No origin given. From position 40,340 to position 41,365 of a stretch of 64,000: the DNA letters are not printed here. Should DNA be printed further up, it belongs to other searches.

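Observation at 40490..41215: KaiC-like ATPase with the P-loop glycine replaced by methionine (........): likely pseudo-ATPase or altered nucleotide handling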

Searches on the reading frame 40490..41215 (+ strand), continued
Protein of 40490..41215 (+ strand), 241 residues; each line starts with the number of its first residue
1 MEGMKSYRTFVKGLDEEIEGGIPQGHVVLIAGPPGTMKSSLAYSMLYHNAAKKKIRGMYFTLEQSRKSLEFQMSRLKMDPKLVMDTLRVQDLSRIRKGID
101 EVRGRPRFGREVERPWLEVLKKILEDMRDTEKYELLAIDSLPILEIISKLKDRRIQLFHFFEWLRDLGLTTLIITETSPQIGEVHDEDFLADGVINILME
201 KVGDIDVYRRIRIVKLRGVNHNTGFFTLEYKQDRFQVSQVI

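Call 45: fold_search(model_id=the predicted structure, library=pdb)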
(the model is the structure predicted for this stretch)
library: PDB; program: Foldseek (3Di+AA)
matches with E <= 10: 1853; with E <= 0.001: 1150
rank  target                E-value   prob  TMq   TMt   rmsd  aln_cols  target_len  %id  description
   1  2zts_A                5.6e-20  1.00  0.79  0.88   2.7       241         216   22  Crystal structure of KaiC-like protein PH0186 from hyperthermophilic archaea Pyrococcus horikoshii OT3 (released 2009-03-24)
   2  2zts_C                6.8e-20  1.00  0.79  0.84   5.5       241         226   24  Crystal structure of KaiC-like protein PH0186 from hyperthermophilic archaea Pyrococcus horikoshii OT3 (released 2009-03-24)
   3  8dba_C                3.2e-19  1.00  0.78  0.38   3.3       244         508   23  Crystal structure of dodecameric KaiC (released 2023-03-22)
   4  7s67_A                6.7e-19  1.00  0.83  0.43   4.0       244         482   22  Extended conformation of daytime state KaiC (released 2021-09-22)
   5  7dy1_F                7.6e-19  1.00  0.78  0.42   4.0       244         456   22  Crystal Structure of Cyanobacterial Circadian Clock Protein KaiC (released 2022-05-18)
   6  8zn6_A                8.1e-19  1.00  0.82  0.43   3.7       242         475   23  Crystal Structure of Designed Clock Protein KaiC (released 2025-04-16)
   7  7s66_A                9.7e-19  1.00  0.83  0.43   3.6       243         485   23  Extended conformation of nighttime state KaiC (released 2021-09-22)
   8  7dy1_E                1.0e-18  1.00  0.77  0.42   4.2       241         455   23  Crystal Structure of Cyanobacterial Circadian Clock Protein KaiC (released 2022-05-18)
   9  4tl7_A                1.6e-18  1.00  0.82  0.87   3.7       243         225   22  Crystal structure of N-terminal C1 domain of KaiC (released 2015-07-01)
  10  7s65_B                1.6e-18  1.00  0.81  0.44   4.0       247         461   23  Compressed conformation of nighttime state KaiC (released 2021-09-22)
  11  4tl7_D                1.7e-18  1.00  0.82  0.87   3.6       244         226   22  Crystal structure of N-terminal C1 domain of KaiC (released 2015-07-01)
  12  8zn6_K                1.7e-18  1.00  0.78  0.42   3.9       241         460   23  Crystal Structure of Designed Clock Protein KaiC (released 2025-04-16)
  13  4tlc_F                2.2e-18  1.00  0.80  0.87   3.5       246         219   22  Crystal structure of N-terminal C1 domain of KaiC (released 2015-07-01)
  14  8zn6_I                2.3e-18  1.00  0.80  0.43   2.7       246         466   23  Crystal Structure of Designed Clock Protein KaiC (released 2025-04-16)
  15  8jon_A                2.5e-18  1.00  0.83  0.43   3.7       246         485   22  Structure of a synthetic circadian clock protein KaiC mutant of cyanobacteria Synechococcus elongatus PCC 7942 (released 2024-06-12)
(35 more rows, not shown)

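Call 52: find_homologous_proteins(query=L056:6001-6687:+, max_evalue=0.00001)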
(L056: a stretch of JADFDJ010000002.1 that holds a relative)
Query L056:6001-6687:+ (229 aa): 838 proteins with E <= 0.00001 among 1030 candidates; the best 120 are listed.
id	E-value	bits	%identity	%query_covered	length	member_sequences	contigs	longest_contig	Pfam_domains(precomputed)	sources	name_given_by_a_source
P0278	3.9e-140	483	96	100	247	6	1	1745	PF06745.20,PF03796.22,PF23442.2,PF13481.13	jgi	jgi:KaiC/GvpD/RAD55 family RecA-like ATPase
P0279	2.4e-138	477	94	100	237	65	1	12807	PF06745.20,PF03796.22,PF23442.2,PF13481.13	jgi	-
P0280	8.4e-137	472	93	100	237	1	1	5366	PF06745.20,PF03796.22,PF23442.2,PF13481.13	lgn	-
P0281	1.6e-129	448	89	100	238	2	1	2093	PF06745.20,PF03796.22,PF23442.2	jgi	jgi:KaiC/GvpD/RAD55 family RecA-like ATPase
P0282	1.4e-124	432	83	100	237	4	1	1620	PF06745.20,PF03796.22,PF23442.2,PF13481.13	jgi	jgi:KaiC/GvpD/RAD55 family RecA-like ATPase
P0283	1.9e-124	431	84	100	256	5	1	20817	PF06745.20,PF03796.22,PF23442.2,PF13481.13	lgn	-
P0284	1.4e-122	425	86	100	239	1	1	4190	PF06745.20,PF03796.22,PF23442.2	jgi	-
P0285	9.3e-122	422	83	100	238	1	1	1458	PF06745.20,PF03796.22,PF23442.2,PF13481.13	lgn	-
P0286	9.7e-122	422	83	100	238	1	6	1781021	PF06745.20,PF03796.22,PF23442.2,PF13481.13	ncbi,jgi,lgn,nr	ncbi:MAG: AAA family ATPase [Methanomassiliicoccales archaeon]|jgi:KaiC/GvpD/RAD55 family RecA-like 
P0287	3.4e-121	421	83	100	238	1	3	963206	PF06745.20,PF03796.22,PF23442.2,PF13481.13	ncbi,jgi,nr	ncbi:MAG: RAD55 family ATPase [Methanomassiliicoccales archaeon]|jgi:KaiC/GvpD/RAD55 family RecA-lik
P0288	3.5e-121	421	82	100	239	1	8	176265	PF06745.20,PF03796.22,PF23442.2,PF13481.13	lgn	-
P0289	3.5e-121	421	83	100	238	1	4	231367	PF06745.20,PF03796.22,PF23442.2,PF13481.13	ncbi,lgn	ncbi:MAG: RAD55 family ATPase [Methanomassiliicoccales archaeon]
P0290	4.7e-121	420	83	100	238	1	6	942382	PF06745.20,PF03796.22,PF23442.2,PF13481.13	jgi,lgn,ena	-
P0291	9.2e-121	419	83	100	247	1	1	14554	PF06745.20,PF03796.22,PF23442.2,PF13481.13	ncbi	-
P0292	1.3e-120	419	83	100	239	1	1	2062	PF06745.20,PF03796.22,PF23442.2,PF13481.13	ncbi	-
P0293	2.1e-120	418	83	100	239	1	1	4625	PF06745.20,PF03796.22,PF23442.2,PF13481.13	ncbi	-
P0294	2.3e-120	418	82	100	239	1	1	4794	PF06745.20,PF03796.22,PF23442.2,PF13481.13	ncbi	-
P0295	2.4e-120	418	81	100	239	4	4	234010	PF06745.20,PF03796.22,PF23442.2,PF13481.13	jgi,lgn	-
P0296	6.8e-120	416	83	100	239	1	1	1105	PF06745.20,PF03796.22,PF23442.2,PF13481.13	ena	-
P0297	8.0e-120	416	83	100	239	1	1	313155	PF06745.20,PF03796.22,PF23442.2,PF13481.13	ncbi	-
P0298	1.1e-119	416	83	100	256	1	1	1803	PF06745.20,PF03796.22,PF23442.2,PF13481.13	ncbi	-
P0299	3.1e-119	414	81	100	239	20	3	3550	PF06745.20,PF07088.17,PF03796.22,PF23442.2,PF13481.13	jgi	jgi:KaiC/GvpD/RAD55 family RecA-like ATPase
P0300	4.8e-119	414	82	100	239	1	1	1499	PF06745.20,PF03796.22,PF23442.2,PF13481.13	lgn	-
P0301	7.2e-119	413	81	100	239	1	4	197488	PF06745.20,PF03796.22,PF23442.2,PF13481.13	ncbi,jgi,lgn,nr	ncbi:MAG: AAA family ATPase [Methanomassiliicoccales archaeon]|jgi:KaiC/GvpD/RAD55 family RecA-like 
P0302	9.0e-119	413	82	100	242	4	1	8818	PF06745.20,PF03796.22,PF23442.2,PF13481.13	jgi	jgi:KaiC/GvpD/RAD55 family RecA-like ATPase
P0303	9.8e-119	413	81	100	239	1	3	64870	PF06745.20,PF03796.22,PF23442.2,PF13481.13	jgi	jgi:KaiC/GvpD/RAD55 family RecA-like ATPase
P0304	1.1e-118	412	81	100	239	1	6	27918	PF06745.20,PF03796.22,PF23442.2,PF13481.13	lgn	-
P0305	2.9e-118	411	81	100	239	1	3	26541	PF06745.20,PF03796.22,PF23442.2,PF13481.13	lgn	-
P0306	5.0e-118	410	81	100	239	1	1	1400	PF06745.20,PF03796.22,PF23442.2,PF13481.13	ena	-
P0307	1.0e-117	409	80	100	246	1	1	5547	PF06745.20,PF03796.22,PF23442.2,PF13481.13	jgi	-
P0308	1.5e-117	409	80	100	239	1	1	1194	PF06745.20,PF03796.22,PF23442.2,PF13481.13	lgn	-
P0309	1.9e-117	408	81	100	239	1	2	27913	PF06745.20,PF03796.22,PF23442.2,PF13481.13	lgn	-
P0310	2.1e-117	408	80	100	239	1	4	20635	PF06745.20,PF03796.22,PF23442.2,PF13481.13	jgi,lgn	jgi:KaiC/GvpD/RAD55 family RecA-like ATPase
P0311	2.4e-117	408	80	100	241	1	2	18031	PF06745.20,PF03796.22,PF23442.2,PF13481.13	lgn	-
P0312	2.5e-117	408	80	100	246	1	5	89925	PF06745.20,PF03796.22,PF23442.2,PF13481.13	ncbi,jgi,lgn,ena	-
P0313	4.2e-117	407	80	100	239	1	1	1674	PF06745.20,PF03796.22,PF23442.2,PF13481.13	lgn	-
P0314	5.6e-117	407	79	100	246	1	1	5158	PF06745.20,PF03796.22,PF23442.2,PF13481.13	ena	-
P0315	5.7e-117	407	79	100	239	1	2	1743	PF06745.20,PF03796.22,PF23442.2,PF13481.13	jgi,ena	-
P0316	7.0e-117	407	80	100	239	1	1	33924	PF06745.20,PF07088.17,PF03796.22,PF23442.2,PF13481.13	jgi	-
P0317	9.8e-117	406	79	100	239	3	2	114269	PF06745.20,PF03796.22,PF23442.2,PF13481.13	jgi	-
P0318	1.8e-116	405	79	100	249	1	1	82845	PF06745.20,PF03796.22,PF23442.2,PF13481.13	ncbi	ncbi:MAG: RAD55 family ATPase [Methanomassiliicoccales archaeon]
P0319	7.2e-116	403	79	100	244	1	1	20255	PF06745.20,PF03796.22,PF23442.2,PF13481.13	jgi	jgi:KaiC/GvpD/RAD55 family RecA-like ATPase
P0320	1.6e-113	396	77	100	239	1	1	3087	PF06745.20,PF03796.22,PF23442.2,PF13481.13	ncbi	-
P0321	2.4e-113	395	78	100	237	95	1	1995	PF06745.20,PF03796.22,PF23442.2,PF13481.13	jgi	-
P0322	5.1e-113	394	77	100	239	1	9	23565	PF06745.20,PF03796.22,PF23442.2,PF13481.13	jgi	jgi:KaiC/GvpD/RAD55 family RecA-like ATPase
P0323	9.1e-113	393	76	100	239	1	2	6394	PF06745.20,PF03796.22,PF23442.2,PF13481.13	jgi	jgi:KaiC/GvpD/RAD55 family RecA-like ATPase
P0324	1.5e-112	392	76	100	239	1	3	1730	PF06745.20,PF03796.22,PF23442.2,PF13481.13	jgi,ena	-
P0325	2.6e-112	392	76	100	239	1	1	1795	PF06745.20,PF03796.22,PF23442.2,PF13481.13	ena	-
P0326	6.7e-112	390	76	100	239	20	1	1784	PF06745.20,PF03796.22,PF23442.2,PF13481.13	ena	-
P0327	5.8e-111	387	73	100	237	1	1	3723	PF06745.20,PF03796.22,PF23442.2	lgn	-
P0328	6.0e-111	387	74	100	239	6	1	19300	PF06745.20,PF03796.22,PF23442.2,PF13481.13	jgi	jgi:KaiC/GvpD/RAD55 family RecA-like ATPase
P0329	1.3e-110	386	76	100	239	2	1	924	PF06745.20,PF03796.22,PF23442.2,PF13481.13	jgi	jgi:KaiC/GvpD/RAD55 family RecA-like ATPase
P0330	1.6e-110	386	73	100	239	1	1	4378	PF06745.20,PF03796.22,PF23442.2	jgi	jgi:KaiC/GvpD/RAD55 family RecA-like ATPase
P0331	1.6e-110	386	73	100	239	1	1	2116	PF06745.20,PF03796.22,PF23442.2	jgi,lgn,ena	-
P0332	5.4e-110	384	75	100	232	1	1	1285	PF06745.20,PF03796.22,PF23442.2,PF13481.13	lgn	-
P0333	5.4e-110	384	72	100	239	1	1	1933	PF06745.20,PF03796.22,PF23442.2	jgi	jgi:KaiC/GvpD/RAD55 family RecA-like ATPase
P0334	3.8e-109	381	72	100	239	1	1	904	PF06745.20,PF03796.22,PF23442.2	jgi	jgi:KaiC/GvpD/RAD55 family RecA-like ATPase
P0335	7.3e-109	380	72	100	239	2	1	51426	PF06745.20,PF03796.22,PF23442.2,PF13481.13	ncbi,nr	ncbi:MAG: circadian clock protein KaiC [Methanomassiliicoccales archaeon PtaU1.Bin124]|nr:MAG: circa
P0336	1.3e-108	380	72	100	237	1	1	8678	PF06745.20,PF03796.22,PF23442.2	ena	-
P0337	2.8e-108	378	72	100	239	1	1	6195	PF06745.20,PF03796.22,PF23442.2,PF13481.13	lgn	-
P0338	5.3e-108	378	72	100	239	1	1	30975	PF06745.20,PF03796.22,PF23442.2,PF13481.13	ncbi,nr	ncbi:MAG: RAD55 family ATPase [Euryarchaeota archaeon]|nr:RAD55 family ATPase [Euryarchaeota archaeo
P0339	1.3e-107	376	72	100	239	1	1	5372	PF06745.20,PF23442.2,PF13481.13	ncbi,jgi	ncbi:MAG: RAD55 family ATPase [Methanomassiliicoccales archaeon]|jgi:KaiC/GvpD/RAD55 family RecA-lik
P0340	1.8e-107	376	71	100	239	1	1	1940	PF06745.20,PF23442.2,PF13481.13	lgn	-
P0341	1.8e-107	376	72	100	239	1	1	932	PF06745.20,PF03796.22,PF23442.2,PF13481.13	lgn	-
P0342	3.5e-107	375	73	100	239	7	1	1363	PF06745.20,PF03796.22,PF23442.2,PF13481.13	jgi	jgi:KaiC/GvpD/RAD55 family RecA-like ATPase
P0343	9.0e-107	374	71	100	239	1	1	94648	PF06745.20,PF03796.22,PF23442.2,PF13481.13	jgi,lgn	-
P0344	2.1e-106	372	72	100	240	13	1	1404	PF06745.20,PF03796.22,PF23442.2,PF13481.13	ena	-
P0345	2.0e-105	369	70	100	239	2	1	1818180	PF06745.20,PF03796.22,PF23442.2,PF13481.13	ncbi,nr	ncbi:MAG: AAA family ATPase [Methanomassiliicoccales archaeon]|nr:MAG: AAA family ATPase [Methanomas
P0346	4.1e-105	368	79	91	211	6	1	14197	PF06745.20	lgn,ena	-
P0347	4.9e-104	365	78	91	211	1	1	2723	PF06745.20,PF13481.13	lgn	-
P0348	1.4e-103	363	78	92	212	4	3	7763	PF06745.20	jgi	jgi:KaiC/GvpD/RAD55 family RecA-like ATPase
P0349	1.7e-103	363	69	100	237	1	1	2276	PF06745.20,PF03796.22,PF23442.2,PF13481.13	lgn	-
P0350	1.8e-103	363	69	100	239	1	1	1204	PF06745.20,PF03796.22,PF23442.2,PF13481.13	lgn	-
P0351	1.8e-103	363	80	91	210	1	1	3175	PF06745.20,PF13481.13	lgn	-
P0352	1.9e-103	363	78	91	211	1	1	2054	PF06745.20,PF13481.13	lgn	-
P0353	3.4e-103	362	71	100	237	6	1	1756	PF06745.20,PF03796.22,PF23442.2,PF13481.13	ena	-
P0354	6.7e-103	361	69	100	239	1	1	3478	PF06745.20,PF03796.22,PF23442.2,PF13481.13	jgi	-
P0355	7.4e-103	361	70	100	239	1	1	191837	PF06745.20,PF03796.22,PF23442.2,PF13481.13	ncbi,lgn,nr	ncbi:MAG: RAD55 family ATPase [Methanomassiliicoccales archaeon]|nr:RAD55 family ATPase [Methanomass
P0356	8.3e-103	361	69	100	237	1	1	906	PF06745.20,PF03796.22,PF23442.2,PF13481.13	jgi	jgi:KaiC/GvpD/RAD55 family RecA-like ATPase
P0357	1.2e-102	360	69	100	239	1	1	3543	PF06745.20,PF03796.22,PF23442.2,PF13481.13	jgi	jgi:KaiC/GvpD/RAD55 family RecA-like ATPase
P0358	2.0e-102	359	69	100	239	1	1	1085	PF06745.20,PF03796.22,PF23442.2,PF13481.13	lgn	-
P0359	2.0e-102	359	69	100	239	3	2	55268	PF06745.20,PF03796.22,PF23442.2,PF13481.13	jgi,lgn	jgi:KaiC/GvpD/RAD55 family RecA-like ATPase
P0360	2.6e-102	359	69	100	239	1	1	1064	PF06745.20,PF03796.22,PF23442.2,PF13481.13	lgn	-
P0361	3.0e-102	359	69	100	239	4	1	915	PF06745.20,PF03796.22,PF23442.2,PF13481.13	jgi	-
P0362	5.5e-102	358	69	100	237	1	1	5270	PF06745.20,PF03796.22,PF23442.2,PF13481.13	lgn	-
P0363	6.1e-102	358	68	100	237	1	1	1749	PF06745.20,PF03796.22,PF23442.2,PF13481.13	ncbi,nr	ncbi:MAG: RAD55 family ATPase [Methanomassiliicoccales archaeon]|nr:RAD55 family ATPase [Methanomass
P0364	1.0e-101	357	69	100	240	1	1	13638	PF06745.20,PF03796.22,PF23442.2,PF13481.13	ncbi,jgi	-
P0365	1.2e-101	357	69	100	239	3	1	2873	PF06745.20,PF03796.22,PF23442.2,PF13481.13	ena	-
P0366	1.3e-101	357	69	100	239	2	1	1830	PF06745.20,PF03796.22,PF23442.2,PF13481.13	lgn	-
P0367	4.3e-101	355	69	100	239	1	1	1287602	PF06745.20,PF03796.22,PF23442.2,PF13481.13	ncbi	ncbi:MAG: RAD55 family ATPase [Methanomassiliicoccales archaeon]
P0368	7.0e-101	354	70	100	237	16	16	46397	PF06745.20,PF03796.22,PF23442.2,PF13481.13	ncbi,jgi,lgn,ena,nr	ncbi:MAG TPA: RAD55 family ATPase [Methanomassiliicoccales archaeon]|jgi:circadian clock protein Kai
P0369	1.9e-100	353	68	100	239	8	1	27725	PF06745.20,PF03796.22,PF23442.2,PF13481.13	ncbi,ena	-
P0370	4.7e-100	352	68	100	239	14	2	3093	PF06745.20,PF03796.22,PF23442.2,PF13481.13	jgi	jgi:KaiC/GvpD/RAD55 family RecA-like ATPase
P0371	8.0e-100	351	81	87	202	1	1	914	PF06745.20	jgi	jgi:KaiC/GvpD/RAD55 family RecA-like ATPase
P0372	9.3e-100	351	67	100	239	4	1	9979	PF06745.20,PF03796.22,PF23442.2,PF13481.13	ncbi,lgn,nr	ncbi:MAG: circadian clock protein KaiC [Methanomassiliicoccus sp.]|nr:MAG: circadian clock protein K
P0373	5.4e-99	348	67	100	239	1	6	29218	PF06745.20,PF03796.22,PF23442.2,PF13481.13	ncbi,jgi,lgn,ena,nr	ncbi:MAG: AAA family ATPase [Euryarchaeota archaeon]|nr:AAA family ATPase [Euryarchaeota archaeon]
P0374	1.4e-98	347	67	100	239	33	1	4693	PF06745.20,PF03796.22,PF23442.2,PF13481.13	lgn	-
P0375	2.4e-98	346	67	100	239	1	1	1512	PF06745.20,PF03796.22,PF23442.2,PF13481.13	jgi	jgi:KaiC/GvpD/RAD55 family RecA-like ATPase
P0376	1.3e-97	344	67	100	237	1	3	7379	PF06745.20,PF03796.22,PF23442.2,PF13481.13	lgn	-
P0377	2.5e-97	343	79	87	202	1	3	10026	PF06745.20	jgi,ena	-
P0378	2.5e-94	333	67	100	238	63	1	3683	PF06745.20,PF03796.22,PF23442.2,PF13481.13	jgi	jgi:KaiC/GvpD/RAD55 family RecA-like ATPase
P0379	3.9e-94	332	65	100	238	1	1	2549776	PF06745.20,PF03796.22,PF23442.2,PF13481.13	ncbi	-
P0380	5.2e-94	332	65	100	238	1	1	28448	PF06745.20,PF03796.22,PF23442.2,PF13481.13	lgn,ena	-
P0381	1.2e-93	331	65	100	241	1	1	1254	PF06745.20,PF03796.22,PF23442.2,PF13481.13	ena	-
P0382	3.1e-93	329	65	100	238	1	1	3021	PF06745.20,PF03796.22,PF23442.2,PF13481.13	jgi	jgi:KaiC/GvpD/RAD55 family RecA-like ATPase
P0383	3.1e-93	329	65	100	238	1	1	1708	PF06745.20,PF03796.22,PF23442.2,PF13481.13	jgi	jgi:KaiC/GvpD/RAD55 family RecA-like ATPase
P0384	3.3e-93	329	65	100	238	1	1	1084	PF06745.20,PF03796.22,PF23442.2,PF13481.13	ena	-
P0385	1.0e-92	328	66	100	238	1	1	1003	PF06745.20,PF03796.22,PF23442.2,PF13481.13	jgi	jgi:KaiC/GvpD/RAD55 family RecA-like ATPase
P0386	1.7e-92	327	64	100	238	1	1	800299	PF06745.20,PF03796.22,PF23442.2,PF13481.13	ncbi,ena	-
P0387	2.0e-92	327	66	100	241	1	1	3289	PF06745.20,PF03796.22,PF23442.2,PF13481.13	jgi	jgi:KaiC/GvpD/RAD55 family RecA-like ATPase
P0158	4.8e-92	325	70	91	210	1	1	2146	PF06745.20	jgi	jgi:KaiC/GvpD/RAD55 family RecA-like ATPase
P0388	9.4e-85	302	68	87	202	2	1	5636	PF06745.20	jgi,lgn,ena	-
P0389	7.6e-84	299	58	100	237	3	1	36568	PF06745.20,PF03796.22,PF23442.2,PF13481.13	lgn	-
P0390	2.4e-82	294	57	100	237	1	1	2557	PF06745.20,PF23442.2,PF13481.13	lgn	-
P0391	2.9e-82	293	58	100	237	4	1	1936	PF06745.20,PF23442.2,PF13481.13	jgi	-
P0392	3.3e-82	293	58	100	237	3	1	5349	PF06745.20,PF23442.2,PF13481.13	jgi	jgi:circadian clock protein KaiC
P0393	3.4e-82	293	56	100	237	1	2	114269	PF06745.20,PF03796.22,PF23442.2,PF13481.13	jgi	-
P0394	5.2e-82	293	55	100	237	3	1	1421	PF06745.20,PF03796.22,PF23442.2,PF13481.13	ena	-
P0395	5.9e-82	292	57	100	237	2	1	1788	PF06745.20,PF23442.2,PF13481.13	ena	-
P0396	6.3e-82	292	55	100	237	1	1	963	PF06745.20,PF23442.2,PF13481.13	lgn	-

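Call 55: search_protein_families(library=padloc, proteins=[window:40490-41215:+], max_evalue=0.01)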
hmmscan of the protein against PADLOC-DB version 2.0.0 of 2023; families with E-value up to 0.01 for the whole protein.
window:40490-41215:+ (241 aa): 1 family
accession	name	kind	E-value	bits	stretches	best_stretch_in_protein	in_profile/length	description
PDLC04140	mad8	-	0.00021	18.9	1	21-136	23-123/314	mads_8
